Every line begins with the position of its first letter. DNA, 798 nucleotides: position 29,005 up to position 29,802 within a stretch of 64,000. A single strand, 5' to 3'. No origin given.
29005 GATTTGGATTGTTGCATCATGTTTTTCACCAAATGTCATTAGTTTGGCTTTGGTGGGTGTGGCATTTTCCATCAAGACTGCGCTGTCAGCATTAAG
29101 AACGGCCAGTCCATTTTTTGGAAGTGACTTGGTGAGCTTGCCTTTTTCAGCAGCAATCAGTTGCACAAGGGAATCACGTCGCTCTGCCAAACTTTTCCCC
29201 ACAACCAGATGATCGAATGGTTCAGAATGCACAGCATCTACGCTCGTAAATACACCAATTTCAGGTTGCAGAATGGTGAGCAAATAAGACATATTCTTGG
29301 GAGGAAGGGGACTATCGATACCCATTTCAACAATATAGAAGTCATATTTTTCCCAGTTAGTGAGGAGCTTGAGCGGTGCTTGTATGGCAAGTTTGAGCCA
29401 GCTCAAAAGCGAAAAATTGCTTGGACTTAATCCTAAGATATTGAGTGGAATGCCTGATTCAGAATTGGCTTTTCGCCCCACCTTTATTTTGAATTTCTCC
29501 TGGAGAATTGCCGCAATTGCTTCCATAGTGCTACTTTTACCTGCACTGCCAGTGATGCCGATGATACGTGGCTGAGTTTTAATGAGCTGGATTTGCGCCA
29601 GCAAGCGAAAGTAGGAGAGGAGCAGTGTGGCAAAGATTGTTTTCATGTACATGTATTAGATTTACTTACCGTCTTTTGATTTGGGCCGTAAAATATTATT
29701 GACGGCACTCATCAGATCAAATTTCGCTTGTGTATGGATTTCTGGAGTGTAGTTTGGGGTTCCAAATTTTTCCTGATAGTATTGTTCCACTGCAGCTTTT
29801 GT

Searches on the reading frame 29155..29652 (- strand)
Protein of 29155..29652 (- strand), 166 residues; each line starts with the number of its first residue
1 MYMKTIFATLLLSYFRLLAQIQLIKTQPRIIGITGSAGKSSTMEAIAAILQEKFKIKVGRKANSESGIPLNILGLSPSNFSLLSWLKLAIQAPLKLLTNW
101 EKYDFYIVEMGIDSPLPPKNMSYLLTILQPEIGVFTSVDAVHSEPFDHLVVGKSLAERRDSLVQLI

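Call 89: search_protein_families(library=pfam, alignment_id=A5, max_evalue=0.00001)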
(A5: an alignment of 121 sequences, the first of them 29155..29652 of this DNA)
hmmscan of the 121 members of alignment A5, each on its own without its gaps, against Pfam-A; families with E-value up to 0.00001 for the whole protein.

A. member 1, window:29155-29652:- (166 aa): 1 family
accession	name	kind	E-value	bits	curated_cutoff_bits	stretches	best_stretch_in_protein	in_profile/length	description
PF08245.18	Mur_ligase_M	-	1.7e-08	35.1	24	1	33-147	1-97/200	Mur ligase middle domain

B. families by the number of members that match (of 121 scanned): 155 families (the first 25 are shown)
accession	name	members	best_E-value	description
PF05221.23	AdoHcyase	3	1.7e-60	S-adenosyl-L-homocysteine hydrolase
PF00670.27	AdoHcyase_NAD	3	3.1e-54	S-adenosyl-L-homocysteine hydrolase, NAD binding domain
PF02518.31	HATPase_c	3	3.1e-25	Histidine kinase-, DNA gyrase B-, and HSP90-like ATPase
PF02826.25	2-Hacid_dh_C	3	6.8e-11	D-isomer specific 2-hydroxyacid dehydrogenase, NAD binding domain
PF07991.19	KARI_N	3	1e-09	Acetohydroxy acid isomeroreductase, NADPH-binding domain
PF00133.28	tRNA-synt_1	2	1.8e-118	tRNA synthetases class I (I, L, M and V)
PF00814.31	TsaD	2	3.5e-89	tRNA N6-adenosine threonylcarbamoyltransferase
PF12704.14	MacB_PCD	2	1.1e-44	MacB-like periplasmic core domain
PF00004.35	AAA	2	8.3e-38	ATPase family associated with various cellular activities (AAA)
PF13173.12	AAA_14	2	2.4e-35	AAA domain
PF05635.17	23S_rRNA_IVP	2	4.9e-35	23S rRNA-intervening sequence protein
PF08264.19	Anticodon_1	2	3.5e-31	Anticodon-binding domain of tRNA ligase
PF01396.24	Zn_ribbon_Top1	2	9.4e-28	Topoisomerase DNA binding C4 zinc finger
PF00984.24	UDPG_MGDP_dh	2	1.5e-24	UDP-glucose/GDP-mannose dehydrogenase family, central domain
PF00072.30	Response_reg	2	7e-24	Response regulator receiver domain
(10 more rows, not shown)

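Call 90: search_protein_families(library=padloc, alignment_id=A5, max_evalue=0.00001)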
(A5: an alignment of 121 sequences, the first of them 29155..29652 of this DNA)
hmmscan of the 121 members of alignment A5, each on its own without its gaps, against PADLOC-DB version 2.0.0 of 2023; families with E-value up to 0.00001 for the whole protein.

A. member 1, window:29155-29652:- (166 aa): 0 families

B. families by the number of members that match (of 121 scanned): 35 families (the first 25 are shown)
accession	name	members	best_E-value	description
PDLC04787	PDC-S01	2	3.9e-96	-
PDLC04789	PDC-S01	2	2e-60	-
PDLC04790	PDC-S01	2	8.3e-49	-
PDLC04788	PDC-S01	2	3.9e-28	-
PDLC04786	PDC-S01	2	1.4e-25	-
PDLC04791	PDC-S01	2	1.3e-24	-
PDLC02394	pAgo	2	1.2e-23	-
PDLC04792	PDC-S01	2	1.4e-23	-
PDLC02402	Aga_SIR2-PNTD1-PNTD2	2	1.6e-15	Class I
PDLC02418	Aga_SIR2-Kinase-PNTD1-PNTD2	2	8.8e-10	Class I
PDLC04140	mad8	2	1.3e-07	mads_8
PDLC03961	ShosA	1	3.6e-55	-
PDLC04135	mad3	1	2.2e-33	mads_3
PDLC03927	PsyrA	1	2.6e-33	-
PDLC02865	DpdF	1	2.9e-27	DpdF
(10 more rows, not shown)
